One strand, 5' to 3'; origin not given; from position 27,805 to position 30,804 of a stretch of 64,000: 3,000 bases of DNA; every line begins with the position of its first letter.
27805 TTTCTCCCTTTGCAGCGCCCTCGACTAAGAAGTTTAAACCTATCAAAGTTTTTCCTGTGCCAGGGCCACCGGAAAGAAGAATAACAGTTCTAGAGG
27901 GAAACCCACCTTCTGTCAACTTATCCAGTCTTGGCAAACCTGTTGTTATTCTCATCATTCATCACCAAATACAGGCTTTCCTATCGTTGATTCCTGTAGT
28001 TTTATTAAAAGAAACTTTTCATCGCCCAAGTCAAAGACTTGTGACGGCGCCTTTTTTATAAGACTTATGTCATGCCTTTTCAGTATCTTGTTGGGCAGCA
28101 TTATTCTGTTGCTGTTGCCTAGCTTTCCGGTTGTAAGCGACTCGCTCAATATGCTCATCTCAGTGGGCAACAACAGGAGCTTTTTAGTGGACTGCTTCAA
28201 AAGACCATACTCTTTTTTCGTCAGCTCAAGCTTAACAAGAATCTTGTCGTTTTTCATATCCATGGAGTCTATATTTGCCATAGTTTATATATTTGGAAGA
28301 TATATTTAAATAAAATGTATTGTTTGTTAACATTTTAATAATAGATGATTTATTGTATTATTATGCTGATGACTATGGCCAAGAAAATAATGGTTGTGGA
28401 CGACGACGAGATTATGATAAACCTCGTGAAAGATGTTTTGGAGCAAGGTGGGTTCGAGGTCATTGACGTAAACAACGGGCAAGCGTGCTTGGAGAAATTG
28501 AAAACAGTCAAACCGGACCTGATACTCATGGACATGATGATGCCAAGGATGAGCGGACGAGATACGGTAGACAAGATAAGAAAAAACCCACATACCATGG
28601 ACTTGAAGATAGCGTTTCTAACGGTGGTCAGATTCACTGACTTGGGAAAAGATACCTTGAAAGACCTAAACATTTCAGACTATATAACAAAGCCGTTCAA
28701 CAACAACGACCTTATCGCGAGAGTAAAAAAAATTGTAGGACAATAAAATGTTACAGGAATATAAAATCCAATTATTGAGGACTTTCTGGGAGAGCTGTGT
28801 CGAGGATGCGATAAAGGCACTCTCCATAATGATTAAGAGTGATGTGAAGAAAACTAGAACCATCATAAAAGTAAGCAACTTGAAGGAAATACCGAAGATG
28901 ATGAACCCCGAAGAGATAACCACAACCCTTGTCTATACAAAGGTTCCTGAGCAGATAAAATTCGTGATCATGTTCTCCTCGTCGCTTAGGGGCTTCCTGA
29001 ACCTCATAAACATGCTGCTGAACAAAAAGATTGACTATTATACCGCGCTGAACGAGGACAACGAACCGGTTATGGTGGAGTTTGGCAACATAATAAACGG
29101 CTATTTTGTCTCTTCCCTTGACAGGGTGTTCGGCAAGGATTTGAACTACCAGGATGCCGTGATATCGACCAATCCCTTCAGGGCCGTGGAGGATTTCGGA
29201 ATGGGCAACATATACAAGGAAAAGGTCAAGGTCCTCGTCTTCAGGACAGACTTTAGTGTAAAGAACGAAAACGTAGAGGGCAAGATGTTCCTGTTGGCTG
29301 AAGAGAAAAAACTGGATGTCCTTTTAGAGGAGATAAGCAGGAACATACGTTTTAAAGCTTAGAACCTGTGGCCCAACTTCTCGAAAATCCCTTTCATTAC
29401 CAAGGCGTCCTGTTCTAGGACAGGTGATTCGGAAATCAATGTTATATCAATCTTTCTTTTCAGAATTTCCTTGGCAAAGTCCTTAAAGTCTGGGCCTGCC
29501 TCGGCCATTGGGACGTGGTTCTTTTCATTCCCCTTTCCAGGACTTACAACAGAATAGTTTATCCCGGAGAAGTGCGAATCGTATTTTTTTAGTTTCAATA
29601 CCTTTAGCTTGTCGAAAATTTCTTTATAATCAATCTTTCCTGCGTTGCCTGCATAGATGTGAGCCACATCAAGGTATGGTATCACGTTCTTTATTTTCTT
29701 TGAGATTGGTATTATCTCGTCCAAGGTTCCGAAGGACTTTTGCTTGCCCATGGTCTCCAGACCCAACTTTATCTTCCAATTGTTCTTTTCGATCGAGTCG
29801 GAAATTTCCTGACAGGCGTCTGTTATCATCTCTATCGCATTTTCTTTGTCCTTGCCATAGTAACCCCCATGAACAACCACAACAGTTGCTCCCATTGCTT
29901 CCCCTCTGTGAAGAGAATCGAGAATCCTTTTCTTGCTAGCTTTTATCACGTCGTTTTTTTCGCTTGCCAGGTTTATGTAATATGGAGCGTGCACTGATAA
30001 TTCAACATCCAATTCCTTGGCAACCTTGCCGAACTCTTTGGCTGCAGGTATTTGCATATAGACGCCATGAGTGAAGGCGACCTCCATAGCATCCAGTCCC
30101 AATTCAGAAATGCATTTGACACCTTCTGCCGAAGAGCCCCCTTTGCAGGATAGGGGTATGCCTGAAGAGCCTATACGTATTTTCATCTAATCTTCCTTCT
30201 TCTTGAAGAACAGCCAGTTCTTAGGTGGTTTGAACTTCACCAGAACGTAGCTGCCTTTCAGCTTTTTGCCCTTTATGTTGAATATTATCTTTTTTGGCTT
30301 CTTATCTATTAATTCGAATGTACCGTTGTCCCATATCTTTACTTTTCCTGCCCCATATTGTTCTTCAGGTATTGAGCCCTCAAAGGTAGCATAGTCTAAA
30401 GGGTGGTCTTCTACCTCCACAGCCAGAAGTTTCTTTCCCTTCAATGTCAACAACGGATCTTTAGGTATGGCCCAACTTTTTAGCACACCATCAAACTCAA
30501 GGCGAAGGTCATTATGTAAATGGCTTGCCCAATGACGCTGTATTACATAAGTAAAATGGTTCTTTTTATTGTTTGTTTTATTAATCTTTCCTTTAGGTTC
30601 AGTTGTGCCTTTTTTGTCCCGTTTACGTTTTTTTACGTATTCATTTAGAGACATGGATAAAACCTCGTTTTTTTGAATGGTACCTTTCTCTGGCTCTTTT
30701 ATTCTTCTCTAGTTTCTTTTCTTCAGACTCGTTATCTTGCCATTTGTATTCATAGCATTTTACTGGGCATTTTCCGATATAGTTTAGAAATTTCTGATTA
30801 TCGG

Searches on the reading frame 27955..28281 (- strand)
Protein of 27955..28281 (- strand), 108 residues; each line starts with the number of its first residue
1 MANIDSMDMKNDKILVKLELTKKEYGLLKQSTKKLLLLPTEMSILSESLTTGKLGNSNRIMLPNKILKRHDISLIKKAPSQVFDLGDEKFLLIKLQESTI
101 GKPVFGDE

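Call 3: search_protein_families(library=pfam, proteins=[window:27955-28281:-], max_evalue=0.01)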
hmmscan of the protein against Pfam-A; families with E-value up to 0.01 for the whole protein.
window:27955-28281:- (108 aa): 0 families

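Call 23: search_protein_families(library=pfam, proteins=[window:27955-28281:-], max_evalue=10)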
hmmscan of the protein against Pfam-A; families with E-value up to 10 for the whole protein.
window:27955-28281:- (108 aa): 0 families

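Call 46: search_solved_structures(query=A4, max_evalue=10, show_alignments=3)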
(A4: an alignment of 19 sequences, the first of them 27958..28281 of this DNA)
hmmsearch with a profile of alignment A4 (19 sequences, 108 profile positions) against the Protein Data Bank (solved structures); distinct sequences matched with E-value up to 10: 0.

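Call 47: search_protein_families(library=pfam, alignment_id=A4, max_evalue=10)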
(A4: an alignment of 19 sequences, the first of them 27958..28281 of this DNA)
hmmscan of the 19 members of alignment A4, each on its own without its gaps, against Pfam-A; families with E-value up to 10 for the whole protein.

A. member 1, window:27958-28281:- (108 aa): 0 families

B. families by the number of members that match (of 19 scanned): 7 families
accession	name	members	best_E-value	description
PF04014.23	MazE_antitoxin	7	0.0028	Antidote-toxin recognition MazE, bacterial antitoxin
PF21983.2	NikA-like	2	0.05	Mobilization protein NikA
PF03152.21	UFD1_N1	2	0.068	Ubiquitin fusion degradation protein UFD1, N-terminal subdomain 1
PF18752.7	DAAD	1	0.11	Dictyosteliid AID/APOBEC-like Deaminase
PF24744.1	CARF-assoc_HTH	1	0.21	CARF-associated HTH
PF08365.16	IGF2_C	1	0.23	Insulin-like growth factor II E-peptide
PF00181.30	Ribosomal_L2_N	1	0.25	Ribosomal Proteins L2, RNA binding N-terminal domain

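Call 49: find_homologous_proteins(query=window:27955-28281:-, max_evalue=0.001)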
Query window:27955-28281:- (108 aa): 142 proteins with E <= 0.001 among 145 candidates; the best 120 are listed.
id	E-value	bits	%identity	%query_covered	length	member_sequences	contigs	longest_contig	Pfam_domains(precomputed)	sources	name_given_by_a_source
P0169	1.0e-59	216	100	100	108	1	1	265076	-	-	-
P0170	3.8e-45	170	76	100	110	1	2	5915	-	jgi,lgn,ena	jgi:hypothetical protein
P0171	9.8e-45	168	75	100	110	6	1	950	-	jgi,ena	-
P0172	1.3e-44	168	78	100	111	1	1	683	-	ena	-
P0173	2.4e-43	164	78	100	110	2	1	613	-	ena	-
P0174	2.7e-43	164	78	100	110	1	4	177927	-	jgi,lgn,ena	jgi:hypothetical protein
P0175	4.8e-43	163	74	100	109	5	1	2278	-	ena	-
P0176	5.9e-43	163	76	100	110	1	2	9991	-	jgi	jgi:hypothetical protein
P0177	6.1e-43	163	76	100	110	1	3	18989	-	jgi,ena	-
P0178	1.1e-42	162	75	100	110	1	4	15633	-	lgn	-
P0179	1.6e-42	161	73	100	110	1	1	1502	-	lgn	-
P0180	2.7e-42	161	70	99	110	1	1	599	-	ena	-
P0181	1.4e-41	158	73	99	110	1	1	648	-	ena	-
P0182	4.9e-41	157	72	100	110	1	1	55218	-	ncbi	ncbi:MAG: hypothetical protein V1678_00300 [Candidatus Aenigmatarchaeota archaeon]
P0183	4.9e-41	157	71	100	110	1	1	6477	-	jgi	jgi:hypothetical protein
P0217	3.7e-27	112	52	100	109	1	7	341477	-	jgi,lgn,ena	jgi:hypothetical protein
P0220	6.2e-27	111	54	100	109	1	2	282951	-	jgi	-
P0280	7.6e-21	92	53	97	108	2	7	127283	-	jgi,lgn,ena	-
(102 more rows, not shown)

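Call 55: predict_structure(alignment_id=A5)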
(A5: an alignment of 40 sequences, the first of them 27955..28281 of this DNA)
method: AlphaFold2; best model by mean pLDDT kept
length: 108 residues; sequences in the alignment: 40
mean_pLDDT: 77.4   pTM: 0.58
mean pLDDT of the five models: 77.4, 77.2, 76.3, 72.1, 64.8
residues with pLDDT >= 90: 0; 70-90: 93; 50-70: 8; < 50: 7
segments of 3 or more residues with pLDDT < 50: 105-108
pLDDT, mean of each block of 10 residues (from residue 1): 83 85 78 75 79 78 82 79 87 74 45
secondary structure, 60 per line:
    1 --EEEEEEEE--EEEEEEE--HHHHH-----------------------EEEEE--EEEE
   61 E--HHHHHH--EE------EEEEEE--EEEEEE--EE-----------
elements in order: E3-10 E13-19 H22-26 E50-54 E57-61 H64-69 E80-85 E88-93

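Call 57: find_encoding_contigs(protein=P0217, flank=8000, max_places=1)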
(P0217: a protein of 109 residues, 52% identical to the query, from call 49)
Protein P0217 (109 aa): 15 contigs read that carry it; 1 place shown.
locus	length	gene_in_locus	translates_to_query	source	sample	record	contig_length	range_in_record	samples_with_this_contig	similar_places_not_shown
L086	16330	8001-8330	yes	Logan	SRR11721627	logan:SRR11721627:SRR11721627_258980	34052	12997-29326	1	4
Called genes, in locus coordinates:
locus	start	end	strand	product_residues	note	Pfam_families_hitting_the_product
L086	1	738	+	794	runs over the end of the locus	PF13620:CarboxypepD_reg (faint)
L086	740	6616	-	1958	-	PF01835:MG2 (faint), PF22680:Glyco_hydro_123_N_2 (faint), PF10633:NPCBM_assoc (weak)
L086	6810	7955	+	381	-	PF00155:Aminotran_1_2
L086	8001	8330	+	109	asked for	-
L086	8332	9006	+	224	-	PF06745:ATPase, PF13481:AAA_25 (weak), PF23442:DUF7125, PF06745:ATPase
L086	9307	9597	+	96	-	PF01638:HxlR (weak)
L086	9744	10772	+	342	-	-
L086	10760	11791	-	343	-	PF04055:Radical_SAM, PF13353:Fer4_12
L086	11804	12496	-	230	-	PF01040:UbiA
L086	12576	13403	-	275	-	PF01040:UbiA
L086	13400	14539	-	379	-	PF00682:HMGL-like, PF22617:HCS_D2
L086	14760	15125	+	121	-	PF00072:Response_reg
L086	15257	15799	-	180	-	PF11667:DUF3267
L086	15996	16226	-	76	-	-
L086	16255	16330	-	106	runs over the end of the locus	-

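Call 58: find_encoding_contigs(protein=P0220, flank=8000, max_places=1)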
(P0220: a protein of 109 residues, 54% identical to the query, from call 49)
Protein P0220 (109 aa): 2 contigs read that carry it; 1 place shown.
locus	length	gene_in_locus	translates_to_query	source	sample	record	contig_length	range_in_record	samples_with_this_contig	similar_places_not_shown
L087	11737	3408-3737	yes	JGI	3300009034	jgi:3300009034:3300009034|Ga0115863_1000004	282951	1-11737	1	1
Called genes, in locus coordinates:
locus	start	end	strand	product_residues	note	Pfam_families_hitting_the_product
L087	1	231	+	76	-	PF01918:Alba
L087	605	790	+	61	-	-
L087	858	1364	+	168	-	-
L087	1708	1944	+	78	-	-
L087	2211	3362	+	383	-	PF00155:Aminotran_1_2, PF01053:Cys_Met_Meta_PP (weak)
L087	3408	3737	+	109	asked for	-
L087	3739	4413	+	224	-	PF06745:ATPase, PF23442:DUF7125, PF09848:SLFN-g3_helicase (faint)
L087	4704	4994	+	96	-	PF01638:HxlR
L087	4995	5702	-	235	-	PF20582:UPF0758_N, PF04002:RadC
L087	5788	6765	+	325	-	-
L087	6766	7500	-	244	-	PF01255:Prenyltransf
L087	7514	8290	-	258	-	PF01040:UbiA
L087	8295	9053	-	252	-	PF01040:UbiA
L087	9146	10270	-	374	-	PF00682:HMGL-like, PF22617:HCS_D2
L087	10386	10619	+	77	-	-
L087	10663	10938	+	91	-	PF01978:TrmB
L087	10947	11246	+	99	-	-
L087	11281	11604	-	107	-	PF01978:TrmB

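Call 59: find_encoding_contigs(protein=P0280, flank=8000, max_places=1)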
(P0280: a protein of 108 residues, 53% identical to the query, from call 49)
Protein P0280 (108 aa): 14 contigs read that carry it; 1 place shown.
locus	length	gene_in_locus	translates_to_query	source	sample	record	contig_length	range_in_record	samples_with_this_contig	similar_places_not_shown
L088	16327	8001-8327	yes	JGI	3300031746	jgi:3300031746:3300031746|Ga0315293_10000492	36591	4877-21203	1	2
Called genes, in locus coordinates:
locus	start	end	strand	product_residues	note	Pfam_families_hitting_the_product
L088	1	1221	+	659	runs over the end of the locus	PF01177:Asp_Glu_race, PF00587:tRNA-synt_2b (faint), PF13393:tRNA-synt_His, PF03129:HGTP_anticodon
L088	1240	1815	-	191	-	PF01135:PCMT, PF08704:GCD14, PF05175:MTS (faint), PF13847:Methyltransf_31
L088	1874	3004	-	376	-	-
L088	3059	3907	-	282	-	PF07826:IMP_cyclohyd (weak)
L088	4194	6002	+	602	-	PF01850:PIN, PF20720:nSTAND3 (faint), PF00437:T2SSE, PF00013:KH_1 (weak)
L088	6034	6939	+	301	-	-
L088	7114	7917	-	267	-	PF13481:AAA_25, PF03796:DnaB_C (faint), PF06745:ATPase, PF23442:DUF7125 (weak)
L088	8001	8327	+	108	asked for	-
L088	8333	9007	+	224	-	PF01695:IstB_IS21 (faint), PF03796:DnaB_C (weak), PF06745:ATPase, PF13481:AAA_25 (faint), PF23442:DUF7125, PF09848:SLFN-g3_helicase (weak)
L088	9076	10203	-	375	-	PF00155:Aminotran_1_2, PF00266:Aminotran_5, PF01053:Cys_Met_Meta_PP (weak), PF01041:DegT_DnrJ_EryC1 (weak)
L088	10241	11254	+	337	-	-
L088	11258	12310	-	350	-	PF04055:Radical_SAM, PF13353:Fer4_12 (weak)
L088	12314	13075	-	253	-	PF01040:UbiA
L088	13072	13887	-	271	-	PF01040:UbiA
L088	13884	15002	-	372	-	PF00682:HMGL-like, PF22617:HCS_D2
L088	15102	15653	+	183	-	-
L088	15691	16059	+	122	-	PF00072:Response_reg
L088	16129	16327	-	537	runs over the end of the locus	PF00672:HAMP, PF00512:HisKA, PF02518:HATPase_c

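Call 61: fold_search(model_id=the predicted structure, library=pdb)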
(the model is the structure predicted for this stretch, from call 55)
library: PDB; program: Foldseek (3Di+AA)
matches with E <= 10: 69; with E <= 0.001: 0
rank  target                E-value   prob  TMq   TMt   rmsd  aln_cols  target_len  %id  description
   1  5l6m_E                9.2e-01  0.30  0.26  0.38  10.5        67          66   15  Structure of Caulobacter crescentus VapBC1 (VapB1deltaC:VapC1 form) (released 2016-12-28)
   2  1ub4_C                1.3e+00  0.33  0.27  0.36   6.7        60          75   15  crystal structure of MazEF complex (released 2003-05-20)
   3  1mvf_D                1.3e+00  0.30  0.27  0.50   3.9        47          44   21  MazE addiction antidote (released 2003-06-10)
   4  2mrn_MODEL_1_A        1.3e+00  0.28  0.31  0.43   6.6        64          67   12  Structure of truncated EcMazE (released 2015-02-04)
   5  5l6l_E                1.5e+00  0.28  0.27  0.40   7.1        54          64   20  Structure of Caulobacter crescentus VapBC1 bound to operator DNA (released 2016-12-28)
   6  6ifm_B                1.9e+00  0.28  0.26  0.36   3.9        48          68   12  Crystal structure of DNA bound VapBC from Salmonella typhimurium (released 2020-01-29)
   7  9h6a_B                2.0e+00  0.21  0.24  0.33   3.8        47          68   17  Crystal structure of the E. coli F-plasmid VapBC toxin-antitoxin complex (released 2024-12-18)
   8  7xi6_A                2.2e+00  0.33  0.33  0.55   3.9        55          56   16  Crystal structure of C56 from pSSVi (released 2023-04-19)
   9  9h6d_D                2.2e+00  0.21  0.24  0.32   4.0        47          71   15  Crystal structure of the E. coli F-plasmid VapBC toxin-antitoxin complex (VapB V5E) (released 2024-12-18)
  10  3tnd_B                2.3e+00  0.20  0.24  0.33   3.9        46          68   15  Crystal structure of Shigella flexneri VapBC toxin-antitoxin complex (released 2011-11-02)
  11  5l6l_A                2.5e+00  0.18  0.26  0.39   7.0        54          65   20  Structure of Caulobacter crescentus VapBC1 bound to operator DNA (released 2016-12-28)
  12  8k27_A                2.5e+00  0.15  0.18  0.12   2.7        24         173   17  ICP1 Csy-dsDNA complex (partial duplex) (released 2024-07-17)
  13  5k8j_A                2.6e+00  0.18  0.27  0.33   7.1        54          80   22  Structure of Caulobacter crescentus VapBC1 (apo form) (released 2016-12-28)
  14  8r83_J                2.6e+00  0.03  0.16  0.14  20.9       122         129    9  pentameric IgMFc-AIM complex global refinement (released 2024-11-06)
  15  4r14_A                2.6e+00  0.03  0.16  0.12  25.8       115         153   17  Crystal structure of human CSN6 MPN domain (released 2014-10-22)
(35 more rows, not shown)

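Call 78: search_protein_families(library=ncbifam, proteins=[L088:9076-10203:-, L086:6810-7955:+, L088:13072-13887:-, L087:6766-7500:-], max_evalue=0.00001)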
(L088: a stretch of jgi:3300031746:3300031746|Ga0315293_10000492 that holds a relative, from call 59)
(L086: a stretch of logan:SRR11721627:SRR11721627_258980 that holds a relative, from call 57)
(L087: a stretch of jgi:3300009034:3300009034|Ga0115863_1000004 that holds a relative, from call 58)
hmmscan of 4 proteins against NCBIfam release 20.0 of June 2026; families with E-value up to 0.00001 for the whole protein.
L088:9076-10203:- (375 aa): 75 families (the best 25 are shown)
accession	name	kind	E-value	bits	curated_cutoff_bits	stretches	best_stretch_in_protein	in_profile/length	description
NF041364.1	GntC_guanitoxin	equivalog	3.6e-86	289.3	415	1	33-372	4-355/356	guanitoxin biosynthesis PLP-dependent (S)-gamma-hydroxy-L-arginine cyclodehydratase GntC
NF041091.1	asp_aminotase_Arch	equivalog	3.9e-85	285.9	550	1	23-373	23-374/376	aspartate aminotransferase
NF006230.0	PRK08363.1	equivalog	1e-72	245.2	534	1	29-373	32-391/398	alanine aminotransferase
NF005817.0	PRK07683.1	equivalog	8.5e-71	238.7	575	1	9-374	8-381/387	aminotransferase A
NF005855.0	PRK07777.1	equivalog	1.2e-69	235.5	553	1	29-372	30-386/391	pyridoxal phosphate-dependent aminotransferase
NF005816.0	PRK07682.1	equivalog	8.4e-69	232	620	1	7-374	7-383/390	aminotransferase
NF006229.0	PRK08361.1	equivalog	3e-68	230.6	624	1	10-374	14-388/391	aspartate aminotransferase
NF004975.0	PRK06348.1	equivalog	1.2e-65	222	549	1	21-373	23-382/384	pyridoxal phosphate-dependent aminotransferase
NF004770.0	PRK06108.1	subfamily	1e-63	215.5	422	1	23-374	32-392/396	pyridoxal phosphate-dependent aminotransferase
NF006569.0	PRK09082.1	subfamily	5.3e-63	213.4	420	1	28-373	31-386/386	methionine aminotransferase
NF006488.0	PRK08912.1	equivalog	2.6e-62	211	498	1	28-373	27-383/387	aminotransferase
NF005305.0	PRK06836.1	equivalog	3.2e-62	211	376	1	28-373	35-390/396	pyridoxal phosphate-dependent aminotransferase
NF006514.0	PRK08960.1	equivalog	3.4e-62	210.5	554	1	27-374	32-385/388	pyridoxal phosphate-dependent aminotransferase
TIGR03540.1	DapC_direct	equivalog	2.2e-60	204.6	593.25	1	27-372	29-382/383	LL-diaminopimelate aminotransferase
NF005744.0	PRK07568.1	subfamily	3.8e-60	203.8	389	1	28-372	31-388/398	pyridoxal phosphate-dependent aminotransferase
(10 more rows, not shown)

L086:6810-7955:+ (381 aa): 77 families (the best 25 are shown)
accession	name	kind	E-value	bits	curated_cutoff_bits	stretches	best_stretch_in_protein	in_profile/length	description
NF041091.1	asp_aminotase_Arch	equivalog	4.4e-101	338.4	550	1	22-379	20-375/376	aspartate aminotransferase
NF041364.1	GntC_guanitoxin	equivalog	5.6e-92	308.4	415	1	37-376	6-354/356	guanitoxin biosynthesis PLP-dependent (S)-gamma-hydroxy-L-arginine cyclodehydratase GntC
NF005816.0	PRK07682.1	equivalog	4.2e-91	305.5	620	1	5-380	5-384/390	aminotransferase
NF005817.0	PRK07683.1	equivalog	2.8e-89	299.5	575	1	6-380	5-382/387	aminotransferase A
NF006229.0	PRK08361.1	equivalog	4.3e-88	296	624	1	10-379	14-388/391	aspartate aminotransferase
NF004770.0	PRK06108.1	subfamily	5.2e-84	282.3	422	1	6-380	13-393/396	pyridoxal phosphate-dependent aminotransferase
NF005588.0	PRK07309.1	equivalog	5.7e-81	272.4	576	1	4-379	5-386/391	pyridoxal phosphate-dependent aminotransferase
NF004975.0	PRK06348.1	equivalog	8.4e-79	265.3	549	1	5-362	5-367/384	pyridoxal phosphate-dependent aminotransferase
NF006230.0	PRK08363.1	equivalog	6.2e-73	245.9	534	1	27-363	28-377/398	alanine aminotransferase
NF004769.0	PRK06107.1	equivalog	5.7e-70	236.1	617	1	14-376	18-395/402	aspartate transaminase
TIGR03540.1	DapC_direct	equivalog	3.8e-68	230.2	593.25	1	31-377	31-382/383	LL-diaminopimelate aminotransferase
NF006756.0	PRK09276.1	subfamily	8.7e-68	229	507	1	30-378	32-385/387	LL-diaminopimelate aminotransferase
NF005305.0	PRK06836.1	equivalog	9.2e-67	226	376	1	34-380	39-392/396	pyridoxal phosphate-dependent aminotransferase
NF005744.0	PRK07568.1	subfamily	2.4e-66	224.2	389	1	8-374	5-385/398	pyridoxal phosphate-dependent aminotransferase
NF005855.0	PRK07777.1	equivalog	9.1e-66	222.8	553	1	24-376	24-382/391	pyridoxal phosphate-dependent aminotransferase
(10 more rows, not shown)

L088:13072-13887:- (271 aa): 1 family
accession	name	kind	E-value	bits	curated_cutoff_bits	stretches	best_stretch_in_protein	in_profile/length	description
NF009523.0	PRK12884.1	equivalog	2.7e-07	30.1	269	1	14-231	11-237/279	prenyltransferase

L087:6766-7500:- (244 aa): 16 families
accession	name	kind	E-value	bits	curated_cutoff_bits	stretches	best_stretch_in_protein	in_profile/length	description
NF011414.0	PRK14841.1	equivalog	1.4e-29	103.4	401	1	7-241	4-226/233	isoprenyl transferase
NF011408.0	PRK14834.1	equivalog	1.3e-27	96.8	348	1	3-239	14-240/252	isoprenyl transferase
TIGR00055.1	uppS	equivalog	2.1e-27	96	109.55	1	8-239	3-224/228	polyprenyl diphosphate synthase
NF011407.0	PRK14833.1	equivalog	2.4e-26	92.8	325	1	5-243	3-230/233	di-trans,poly-cis-decaprenylcistransferase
NF011405.0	PRK14830.1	equivalog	2.8e-26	92.6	304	1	3-239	19-245/251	undecaprenyl pyrophosphate synthase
NF011403.0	PRK14828.1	equivalog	6.7e-26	91.2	348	1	2-240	24-254/258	isoprenyl transferase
NF011409.0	PRK14835.1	equivalog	2.6e-24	86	425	1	5-239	44-274/279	isoprenyl transferase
NF011413.0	PRK14840.1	equivalog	5e-23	82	410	1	7-241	19-247/250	isoprenyl transferase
NF011411.0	PRK14838.1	equivalog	1.9e-21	76.5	417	1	3-240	9-234/244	isoprenyl transferase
NF011406.0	PRK14831.1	subfamily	3.7e-19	68.9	375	1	2-240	19-247/256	undecaprenyl pyrophosphate synthase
NF011404.0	PRK14829.1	equivalog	4e-19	68.9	372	1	4-241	28-255/260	isoprenyl transferase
NF011410.0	PRK14837.1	equivalog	8.4e-18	64.8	342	1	1-238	1-224/230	undecaprenyl pyrophosphate synthase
NF011415.0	PRK14842.1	equivalog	1.3e-17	64.1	360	1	3-243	5-236/241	isoprenyl transferase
NF011402.0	PRK14827.1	equivalog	5.6e-17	62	535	1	6-243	67-294/296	decaprenyl diphosphate synthase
NF007596.1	PRK10240.1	equivalog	9.8e-15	54.6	418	1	4-240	13-239/251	(2E,6E)-farnesyl-diphosphate-specific ditrans,polycis-undecaprenyl-diphosphate synthase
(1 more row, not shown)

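Call 79: search_protein_families(library=padloc, proteins=[window:27955-28281:-], max_evalue=0.001)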
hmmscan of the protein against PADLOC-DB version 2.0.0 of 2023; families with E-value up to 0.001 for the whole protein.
window:27955-28281:- (108 aa): 0 families

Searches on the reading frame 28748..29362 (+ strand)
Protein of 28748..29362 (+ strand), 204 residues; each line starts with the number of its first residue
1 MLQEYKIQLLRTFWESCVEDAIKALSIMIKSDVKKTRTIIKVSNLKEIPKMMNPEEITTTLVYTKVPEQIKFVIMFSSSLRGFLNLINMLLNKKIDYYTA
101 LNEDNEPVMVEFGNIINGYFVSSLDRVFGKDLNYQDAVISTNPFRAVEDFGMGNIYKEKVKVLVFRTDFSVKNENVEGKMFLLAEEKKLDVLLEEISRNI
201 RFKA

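Call 3: search_protein_families(library=pfam, proteins=[window:28748-29362:+], max_evalue=0.01)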
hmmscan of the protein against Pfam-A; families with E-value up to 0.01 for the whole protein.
window:28748-29362:+ (204 aa): 1 family
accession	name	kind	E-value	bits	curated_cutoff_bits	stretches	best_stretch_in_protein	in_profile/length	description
PF01232.29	Mannitol_dh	-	0.0032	17.9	27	0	149-196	5-54/199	Mannitol dehydrogenase Rossmann domain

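Call 23: search_protein_families(library=pfam, proteins=[window:28748-29362:+], max_evalue=10)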
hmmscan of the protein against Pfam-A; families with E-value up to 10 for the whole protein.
window:28748-29362:+ (204 aa): 1 family
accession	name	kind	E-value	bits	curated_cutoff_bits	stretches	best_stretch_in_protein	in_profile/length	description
PF01232.29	Mannitol_dh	-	0.0032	17.9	27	1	149-196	5-54/199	Mannitol dehydrogenase Rossmann domain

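Call 79: search_protein_families(library=padloc, proteins=[window:28748-29362:+], max_evalue=0.001)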
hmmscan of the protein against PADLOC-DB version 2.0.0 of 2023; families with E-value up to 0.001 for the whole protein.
window:28748-29362:+ (204 aa): 0 families

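Call 86: search_solved_structures(query=window:28748-29362:+, max_evalue=10)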
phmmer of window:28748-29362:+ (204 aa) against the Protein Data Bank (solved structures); distinct sequences matched with E-value up to 10: 2.
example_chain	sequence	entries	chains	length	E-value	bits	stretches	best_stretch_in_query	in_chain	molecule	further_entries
2f9z_A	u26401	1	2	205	0.47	13.5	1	8-130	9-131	chemotaxis protein CheC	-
1xkr_A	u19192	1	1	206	0.47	13.5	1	8-130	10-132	chemotaxis protein CheC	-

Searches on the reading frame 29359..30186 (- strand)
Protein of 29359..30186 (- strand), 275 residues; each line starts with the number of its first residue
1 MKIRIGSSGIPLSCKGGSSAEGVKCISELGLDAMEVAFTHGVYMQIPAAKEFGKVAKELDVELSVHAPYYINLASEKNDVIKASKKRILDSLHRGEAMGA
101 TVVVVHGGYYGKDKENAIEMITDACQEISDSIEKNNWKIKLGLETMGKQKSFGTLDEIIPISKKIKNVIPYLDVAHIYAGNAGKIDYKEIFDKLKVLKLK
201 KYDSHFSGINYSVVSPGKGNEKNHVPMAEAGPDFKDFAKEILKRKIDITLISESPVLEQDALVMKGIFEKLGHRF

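Call 52: search_protein_families(library=pfam, proteins=[window:29359-30186:-], max_evalue=0.001)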
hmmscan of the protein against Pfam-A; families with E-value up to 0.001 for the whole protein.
window:29359-30186:- (275 aa): 2 families
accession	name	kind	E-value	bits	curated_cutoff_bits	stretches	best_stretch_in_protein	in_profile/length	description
PF01261.30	AP_endonuc_2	-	2.4e-30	106.5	31.1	1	26-255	4-230/249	Xylose isomerase-like TIM barrel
PF03851.20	UvdE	-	8.2e-09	35.5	24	1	47-179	86-214/275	UV-endonuclease UvdE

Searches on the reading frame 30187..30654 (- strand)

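Call 52: search_protein_families(library=pfam, proteins=[window:30187-30654:-], max_evalue=0.001)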
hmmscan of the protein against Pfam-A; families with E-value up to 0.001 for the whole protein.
window:30187-30654:- (155 aa): 1 family
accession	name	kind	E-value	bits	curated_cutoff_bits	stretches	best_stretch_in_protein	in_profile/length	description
PF13298.12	LigD_N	-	7.9e-35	119.7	31.1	1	39-140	1-107/107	DNA Ligase D 3'-phosphoesterase domain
